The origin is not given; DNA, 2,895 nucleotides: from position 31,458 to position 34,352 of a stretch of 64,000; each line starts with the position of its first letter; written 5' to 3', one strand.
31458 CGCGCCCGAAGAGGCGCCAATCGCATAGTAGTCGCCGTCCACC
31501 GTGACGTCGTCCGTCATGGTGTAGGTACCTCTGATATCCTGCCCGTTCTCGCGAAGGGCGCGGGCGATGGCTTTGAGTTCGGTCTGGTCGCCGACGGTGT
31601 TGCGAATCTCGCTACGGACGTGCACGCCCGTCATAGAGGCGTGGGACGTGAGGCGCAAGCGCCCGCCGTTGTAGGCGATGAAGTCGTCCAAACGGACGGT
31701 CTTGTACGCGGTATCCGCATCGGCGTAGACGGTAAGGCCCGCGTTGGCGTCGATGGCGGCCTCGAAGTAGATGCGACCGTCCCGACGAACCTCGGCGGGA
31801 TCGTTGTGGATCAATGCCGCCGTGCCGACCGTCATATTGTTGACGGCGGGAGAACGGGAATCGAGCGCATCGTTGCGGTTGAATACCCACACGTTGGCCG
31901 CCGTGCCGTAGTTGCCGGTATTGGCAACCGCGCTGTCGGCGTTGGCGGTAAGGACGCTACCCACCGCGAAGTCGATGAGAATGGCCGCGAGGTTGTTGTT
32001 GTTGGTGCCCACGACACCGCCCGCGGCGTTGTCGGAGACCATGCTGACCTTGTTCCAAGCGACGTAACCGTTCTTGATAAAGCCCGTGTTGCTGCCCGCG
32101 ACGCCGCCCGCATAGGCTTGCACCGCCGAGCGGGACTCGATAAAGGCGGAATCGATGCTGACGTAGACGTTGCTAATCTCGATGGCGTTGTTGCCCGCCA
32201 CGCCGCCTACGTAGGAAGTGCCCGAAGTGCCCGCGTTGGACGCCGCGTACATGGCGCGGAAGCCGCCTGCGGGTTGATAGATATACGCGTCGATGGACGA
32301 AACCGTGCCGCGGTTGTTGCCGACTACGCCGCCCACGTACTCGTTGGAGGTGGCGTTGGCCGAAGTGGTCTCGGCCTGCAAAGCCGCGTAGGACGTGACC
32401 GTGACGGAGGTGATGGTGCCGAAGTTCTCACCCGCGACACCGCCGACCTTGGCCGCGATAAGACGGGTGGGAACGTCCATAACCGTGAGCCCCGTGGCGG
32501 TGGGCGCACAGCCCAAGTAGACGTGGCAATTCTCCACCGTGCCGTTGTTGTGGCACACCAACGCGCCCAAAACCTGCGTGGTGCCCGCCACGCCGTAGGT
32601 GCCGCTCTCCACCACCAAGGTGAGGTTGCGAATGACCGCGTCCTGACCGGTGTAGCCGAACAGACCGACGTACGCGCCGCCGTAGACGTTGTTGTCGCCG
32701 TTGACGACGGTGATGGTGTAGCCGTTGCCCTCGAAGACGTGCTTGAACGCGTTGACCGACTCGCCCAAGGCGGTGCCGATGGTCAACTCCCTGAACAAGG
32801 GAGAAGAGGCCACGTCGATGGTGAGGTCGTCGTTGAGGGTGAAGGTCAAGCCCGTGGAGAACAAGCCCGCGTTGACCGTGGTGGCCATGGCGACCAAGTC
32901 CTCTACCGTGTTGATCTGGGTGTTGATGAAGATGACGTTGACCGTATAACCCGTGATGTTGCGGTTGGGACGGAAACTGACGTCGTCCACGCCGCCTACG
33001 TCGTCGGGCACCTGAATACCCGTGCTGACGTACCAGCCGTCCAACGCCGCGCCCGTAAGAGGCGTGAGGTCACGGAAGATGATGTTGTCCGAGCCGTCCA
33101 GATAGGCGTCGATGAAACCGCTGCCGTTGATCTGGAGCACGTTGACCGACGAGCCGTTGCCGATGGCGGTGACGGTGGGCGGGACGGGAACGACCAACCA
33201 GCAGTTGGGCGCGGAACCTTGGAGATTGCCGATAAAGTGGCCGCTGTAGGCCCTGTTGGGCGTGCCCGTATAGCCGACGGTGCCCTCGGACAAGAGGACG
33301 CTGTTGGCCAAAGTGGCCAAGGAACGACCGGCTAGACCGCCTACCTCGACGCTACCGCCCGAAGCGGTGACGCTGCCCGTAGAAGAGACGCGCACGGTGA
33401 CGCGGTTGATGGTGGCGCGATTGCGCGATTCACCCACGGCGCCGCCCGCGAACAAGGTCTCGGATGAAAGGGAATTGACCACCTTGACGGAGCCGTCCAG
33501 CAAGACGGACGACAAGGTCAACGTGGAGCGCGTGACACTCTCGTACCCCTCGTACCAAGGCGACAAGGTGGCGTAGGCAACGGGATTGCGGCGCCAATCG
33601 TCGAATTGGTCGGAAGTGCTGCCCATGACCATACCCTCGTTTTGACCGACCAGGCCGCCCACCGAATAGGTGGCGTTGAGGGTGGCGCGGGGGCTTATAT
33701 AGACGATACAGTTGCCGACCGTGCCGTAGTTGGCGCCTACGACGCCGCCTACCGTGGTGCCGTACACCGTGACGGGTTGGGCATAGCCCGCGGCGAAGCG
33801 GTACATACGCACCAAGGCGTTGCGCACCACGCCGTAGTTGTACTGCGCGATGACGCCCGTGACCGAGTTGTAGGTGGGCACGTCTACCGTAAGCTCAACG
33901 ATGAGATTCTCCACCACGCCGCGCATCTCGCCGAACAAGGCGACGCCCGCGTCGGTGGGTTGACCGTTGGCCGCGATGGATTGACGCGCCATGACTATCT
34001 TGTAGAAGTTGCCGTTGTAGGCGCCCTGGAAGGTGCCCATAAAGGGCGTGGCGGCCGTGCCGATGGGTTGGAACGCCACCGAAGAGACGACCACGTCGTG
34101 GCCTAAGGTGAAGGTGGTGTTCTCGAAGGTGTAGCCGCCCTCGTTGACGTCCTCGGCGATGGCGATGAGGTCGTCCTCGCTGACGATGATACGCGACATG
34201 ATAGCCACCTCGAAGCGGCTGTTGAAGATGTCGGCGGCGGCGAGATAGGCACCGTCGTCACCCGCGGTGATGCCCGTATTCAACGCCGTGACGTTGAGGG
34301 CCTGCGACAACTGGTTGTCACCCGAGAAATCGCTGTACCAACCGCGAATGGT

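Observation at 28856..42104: Giant B: 14 modules with a conserved head, with spacing contracting toward the C-terminus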

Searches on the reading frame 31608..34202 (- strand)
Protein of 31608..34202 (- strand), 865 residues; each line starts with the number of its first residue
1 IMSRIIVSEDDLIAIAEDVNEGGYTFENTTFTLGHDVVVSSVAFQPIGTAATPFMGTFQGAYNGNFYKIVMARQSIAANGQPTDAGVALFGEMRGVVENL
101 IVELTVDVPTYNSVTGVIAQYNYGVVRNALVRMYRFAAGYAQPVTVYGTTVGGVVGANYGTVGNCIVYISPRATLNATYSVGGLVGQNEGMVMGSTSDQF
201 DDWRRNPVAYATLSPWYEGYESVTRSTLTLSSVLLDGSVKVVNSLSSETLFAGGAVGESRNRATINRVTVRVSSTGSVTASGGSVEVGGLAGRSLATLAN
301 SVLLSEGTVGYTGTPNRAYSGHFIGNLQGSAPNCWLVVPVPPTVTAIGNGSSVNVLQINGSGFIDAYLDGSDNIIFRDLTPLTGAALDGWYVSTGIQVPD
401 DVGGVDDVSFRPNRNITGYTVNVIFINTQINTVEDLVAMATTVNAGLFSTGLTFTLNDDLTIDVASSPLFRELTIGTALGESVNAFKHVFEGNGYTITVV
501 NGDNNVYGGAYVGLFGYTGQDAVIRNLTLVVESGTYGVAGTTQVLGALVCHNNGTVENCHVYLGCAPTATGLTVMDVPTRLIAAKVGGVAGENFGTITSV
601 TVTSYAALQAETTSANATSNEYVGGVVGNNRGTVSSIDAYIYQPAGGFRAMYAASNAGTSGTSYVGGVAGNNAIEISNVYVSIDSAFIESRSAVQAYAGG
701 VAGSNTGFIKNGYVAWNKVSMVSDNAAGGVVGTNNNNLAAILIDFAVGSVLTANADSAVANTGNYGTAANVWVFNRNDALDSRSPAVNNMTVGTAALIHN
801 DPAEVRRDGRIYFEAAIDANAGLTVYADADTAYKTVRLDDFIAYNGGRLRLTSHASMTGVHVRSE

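Call 34: search_protein_families(library=pfam, proteins=[window:31608-34202:-], max_evalue=1)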
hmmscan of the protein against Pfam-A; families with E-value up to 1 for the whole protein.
window:31608-34202:- (865 aa): 1 family
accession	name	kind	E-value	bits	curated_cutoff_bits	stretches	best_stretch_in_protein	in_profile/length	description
PF07581.17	Glug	-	1.9e-08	34.6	20.5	3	178-197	2-23/28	The GLUG motif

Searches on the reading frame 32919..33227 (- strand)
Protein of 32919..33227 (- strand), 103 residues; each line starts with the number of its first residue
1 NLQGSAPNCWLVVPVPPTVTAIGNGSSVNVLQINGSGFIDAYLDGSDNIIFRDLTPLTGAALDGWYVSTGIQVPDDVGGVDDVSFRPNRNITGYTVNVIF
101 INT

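Call 49: search_protein_families(library=pfam, alignment_id=A4, max_evalue=10)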
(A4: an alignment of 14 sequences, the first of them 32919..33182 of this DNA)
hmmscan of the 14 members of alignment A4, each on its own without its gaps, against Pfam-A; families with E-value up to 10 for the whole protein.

A. member 1, window:32919-33182:- (88 aa): 0 families

B. families by the number of members that match (of 14 scanned): 7 families
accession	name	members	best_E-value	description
PF22846.1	CATSPERG_C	1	0.0037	CATSPERG C-terminal domain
PF22758.2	Phage_cement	1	0.065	Structural cement protein (E217 gp24/Pam3 gp6)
PF23982.2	XM1_gp53_minor_capsid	1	0.065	XM1 gp53 minor capsid protein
PF02091.20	tRNA-synt_2e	1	0.066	Glycyl-tRNA synthetase alpha subunit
PF04391.17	DUF533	1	0.082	Protein of unknown function (DUF533)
PF22106.1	NGO1945_C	1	0.1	NGO1945 C-terminal domain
PF07885.22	Ion_trans_2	1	0.12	Ion channel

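Call 50: search_solved_structures(query=A4, max_evalue=10, show_alignments=2)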
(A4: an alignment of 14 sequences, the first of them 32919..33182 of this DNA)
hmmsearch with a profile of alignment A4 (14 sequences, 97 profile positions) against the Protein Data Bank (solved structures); distinct sequences matched with E-value up to 10: 12.
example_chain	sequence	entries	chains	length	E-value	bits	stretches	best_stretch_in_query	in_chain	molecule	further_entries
3o49_A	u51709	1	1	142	1.9e-06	31.3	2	17-59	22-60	de novo designed beta-trefoil architecture with symmetric primary structure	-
3snv_A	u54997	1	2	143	3.8e-05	27.2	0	15-54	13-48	Symfoil-4T/Permutation #1 synthetic protein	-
3o4a_A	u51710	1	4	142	0.0001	25.8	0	17-59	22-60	de novo designed beta-trefoil architecture with symmetric primary structure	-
3o4b_A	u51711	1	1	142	0.0002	24.8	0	17-54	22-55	de novo designed beta-trefoil architecture with symmetric primary structure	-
3p6j_A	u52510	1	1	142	0.0092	19.5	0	17-54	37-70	de novo designed beta-trefoil architecture with symmetric primary structure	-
3o4c_A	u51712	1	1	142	0.016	18.7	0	17-53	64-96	de novo designed beta-trefoil architecture with symmetric primary structure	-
3p6i_A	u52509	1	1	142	0.035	17.6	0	17-55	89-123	de novo designed beta-trefoil architecture with symmetric primary structure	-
4qkr_A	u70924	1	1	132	0.52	13.9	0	18-39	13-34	DE NOVO PROTEIN 6XTYR/PV2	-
2y5p_A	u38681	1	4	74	0.77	13.3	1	31-76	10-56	INTERNALIN B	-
4gvb_B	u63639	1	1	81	1.3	12.6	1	42-90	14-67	KP6 killer toxin subunit beta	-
8t53_A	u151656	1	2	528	1.8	12.2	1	14-72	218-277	Undecaprenyl-phosphate galactose phosphotransferase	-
6fuv_A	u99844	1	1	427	3.2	11.4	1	15-96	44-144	Solute Binding Protein, BlMnBP1 in complex with mannotriose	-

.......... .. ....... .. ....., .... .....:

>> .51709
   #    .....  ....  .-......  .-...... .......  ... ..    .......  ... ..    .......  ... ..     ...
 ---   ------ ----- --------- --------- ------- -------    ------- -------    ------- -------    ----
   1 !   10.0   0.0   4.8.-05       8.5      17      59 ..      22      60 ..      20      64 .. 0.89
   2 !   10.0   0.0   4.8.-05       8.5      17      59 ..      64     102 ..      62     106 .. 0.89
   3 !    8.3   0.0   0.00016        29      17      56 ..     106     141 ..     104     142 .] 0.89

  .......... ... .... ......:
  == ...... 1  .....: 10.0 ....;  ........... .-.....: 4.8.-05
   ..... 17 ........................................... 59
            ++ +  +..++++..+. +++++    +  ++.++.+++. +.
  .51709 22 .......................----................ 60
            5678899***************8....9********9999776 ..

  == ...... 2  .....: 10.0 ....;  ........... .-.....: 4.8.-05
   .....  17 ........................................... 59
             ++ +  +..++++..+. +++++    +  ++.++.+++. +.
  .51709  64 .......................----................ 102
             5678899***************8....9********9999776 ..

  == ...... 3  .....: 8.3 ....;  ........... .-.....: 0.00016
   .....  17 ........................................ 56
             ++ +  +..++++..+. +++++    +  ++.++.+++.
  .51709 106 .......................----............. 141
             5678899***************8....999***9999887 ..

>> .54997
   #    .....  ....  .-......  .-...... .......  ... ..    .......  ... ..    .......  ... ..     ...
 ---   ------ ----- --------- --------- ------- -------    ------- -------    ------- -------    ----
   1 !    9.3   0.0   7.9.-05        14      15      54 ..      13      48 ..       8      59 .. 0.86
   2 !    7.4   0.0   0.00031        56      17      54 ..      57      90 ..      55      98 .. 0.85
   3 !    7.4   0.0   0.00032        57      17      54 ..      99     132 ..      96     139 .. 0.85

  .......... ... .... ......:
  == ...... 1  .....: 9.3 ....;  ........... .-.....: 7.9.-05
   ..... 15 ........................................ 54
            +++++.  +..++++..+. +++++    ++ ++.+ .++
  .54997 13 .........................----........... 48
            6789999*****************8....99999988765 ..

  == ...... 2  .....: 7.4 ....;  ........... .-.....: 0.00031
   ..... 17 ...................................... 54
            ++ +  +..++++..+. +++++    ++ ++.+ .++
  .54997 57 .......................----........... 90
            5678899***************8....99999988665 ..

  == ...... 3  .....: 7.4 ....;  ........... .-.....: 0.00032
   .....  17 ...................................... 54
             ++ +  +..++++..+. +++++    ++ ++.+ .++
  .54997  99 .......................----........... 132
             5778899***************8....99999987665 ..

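Call 78: search_solved_structures(query=A5, max_evalue=10, show_alignments=3)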
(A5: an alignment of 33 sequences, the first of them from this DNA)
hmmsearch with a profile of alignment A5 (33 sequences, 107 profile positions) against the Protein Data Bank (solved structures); distinct sequences matched with E-value up to 10: 17.
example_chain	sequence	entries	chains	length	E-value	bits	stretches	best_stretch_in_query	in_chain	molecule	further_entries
3snv_A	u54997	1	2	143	4.4e-08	36.8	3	34-65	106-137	Symfoil-4T/Permutation #1 synthetic protein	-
3p6i_A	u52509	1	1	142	7e-08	36.1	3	34-65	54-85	de novo designed beta-trefoil architecture with symmetric primary structure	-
3o4b_A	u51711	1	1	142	1.1e-07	35.5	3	34-65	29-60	de novo designed beta-trefoil architecture with symmetric primary structure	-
3o4a_A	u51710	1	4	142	1.7e-07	34.9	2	34-65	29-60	de novo designed beta-trefoil architecture with symmetric primary structure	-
3o49_A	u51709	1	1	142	1.9e-07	34.8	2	34-65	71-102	de novo designed beta-trefoil architecture with symmetric primary structure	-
3o4d_A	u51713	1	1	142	1.9e-06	31.5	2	34-65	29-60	de novo designed beta-trefoil architecture with symmetric primary structure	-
3q7w_A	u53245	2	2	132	3e-06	30.9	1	34-65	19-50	de novo designed beta-trefoil architecture with symmetric primary structure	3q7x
3o4c_A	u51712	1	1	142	2.9e-05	27.7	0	34-65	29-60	de novo designed beta-trefoil architecture with symmetric primary structure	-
3p6j_A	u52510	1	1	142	6e-05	26.7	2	33-65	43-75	de novo designed beta-trefoil architecture with symmetric primary structure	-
4f34_A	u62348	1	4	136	0.00014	25.5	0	34-65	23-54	de novo protein Symfoil-4V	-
4d8h_A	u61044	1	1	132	0.00092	22.9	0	32-65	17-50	de novo protein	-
3ogf_A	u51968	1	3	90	0.0013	22.4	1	34-65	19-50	de novo designed dimeric trefoil-fold sub-domain which forms homo-trimer assembly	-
4qkr_A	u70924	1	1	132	0.0016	22.1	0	34-65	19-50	DE NOVO PROTEIN 6XTYR/PV2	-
4qks_A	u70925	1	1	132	0.02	18.6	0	34-65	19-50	DE NOVO PROTEIN 6XTRP/PV2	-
2y5p_A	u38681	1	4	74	0.086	16.5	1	36-90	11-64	INTERNALIN B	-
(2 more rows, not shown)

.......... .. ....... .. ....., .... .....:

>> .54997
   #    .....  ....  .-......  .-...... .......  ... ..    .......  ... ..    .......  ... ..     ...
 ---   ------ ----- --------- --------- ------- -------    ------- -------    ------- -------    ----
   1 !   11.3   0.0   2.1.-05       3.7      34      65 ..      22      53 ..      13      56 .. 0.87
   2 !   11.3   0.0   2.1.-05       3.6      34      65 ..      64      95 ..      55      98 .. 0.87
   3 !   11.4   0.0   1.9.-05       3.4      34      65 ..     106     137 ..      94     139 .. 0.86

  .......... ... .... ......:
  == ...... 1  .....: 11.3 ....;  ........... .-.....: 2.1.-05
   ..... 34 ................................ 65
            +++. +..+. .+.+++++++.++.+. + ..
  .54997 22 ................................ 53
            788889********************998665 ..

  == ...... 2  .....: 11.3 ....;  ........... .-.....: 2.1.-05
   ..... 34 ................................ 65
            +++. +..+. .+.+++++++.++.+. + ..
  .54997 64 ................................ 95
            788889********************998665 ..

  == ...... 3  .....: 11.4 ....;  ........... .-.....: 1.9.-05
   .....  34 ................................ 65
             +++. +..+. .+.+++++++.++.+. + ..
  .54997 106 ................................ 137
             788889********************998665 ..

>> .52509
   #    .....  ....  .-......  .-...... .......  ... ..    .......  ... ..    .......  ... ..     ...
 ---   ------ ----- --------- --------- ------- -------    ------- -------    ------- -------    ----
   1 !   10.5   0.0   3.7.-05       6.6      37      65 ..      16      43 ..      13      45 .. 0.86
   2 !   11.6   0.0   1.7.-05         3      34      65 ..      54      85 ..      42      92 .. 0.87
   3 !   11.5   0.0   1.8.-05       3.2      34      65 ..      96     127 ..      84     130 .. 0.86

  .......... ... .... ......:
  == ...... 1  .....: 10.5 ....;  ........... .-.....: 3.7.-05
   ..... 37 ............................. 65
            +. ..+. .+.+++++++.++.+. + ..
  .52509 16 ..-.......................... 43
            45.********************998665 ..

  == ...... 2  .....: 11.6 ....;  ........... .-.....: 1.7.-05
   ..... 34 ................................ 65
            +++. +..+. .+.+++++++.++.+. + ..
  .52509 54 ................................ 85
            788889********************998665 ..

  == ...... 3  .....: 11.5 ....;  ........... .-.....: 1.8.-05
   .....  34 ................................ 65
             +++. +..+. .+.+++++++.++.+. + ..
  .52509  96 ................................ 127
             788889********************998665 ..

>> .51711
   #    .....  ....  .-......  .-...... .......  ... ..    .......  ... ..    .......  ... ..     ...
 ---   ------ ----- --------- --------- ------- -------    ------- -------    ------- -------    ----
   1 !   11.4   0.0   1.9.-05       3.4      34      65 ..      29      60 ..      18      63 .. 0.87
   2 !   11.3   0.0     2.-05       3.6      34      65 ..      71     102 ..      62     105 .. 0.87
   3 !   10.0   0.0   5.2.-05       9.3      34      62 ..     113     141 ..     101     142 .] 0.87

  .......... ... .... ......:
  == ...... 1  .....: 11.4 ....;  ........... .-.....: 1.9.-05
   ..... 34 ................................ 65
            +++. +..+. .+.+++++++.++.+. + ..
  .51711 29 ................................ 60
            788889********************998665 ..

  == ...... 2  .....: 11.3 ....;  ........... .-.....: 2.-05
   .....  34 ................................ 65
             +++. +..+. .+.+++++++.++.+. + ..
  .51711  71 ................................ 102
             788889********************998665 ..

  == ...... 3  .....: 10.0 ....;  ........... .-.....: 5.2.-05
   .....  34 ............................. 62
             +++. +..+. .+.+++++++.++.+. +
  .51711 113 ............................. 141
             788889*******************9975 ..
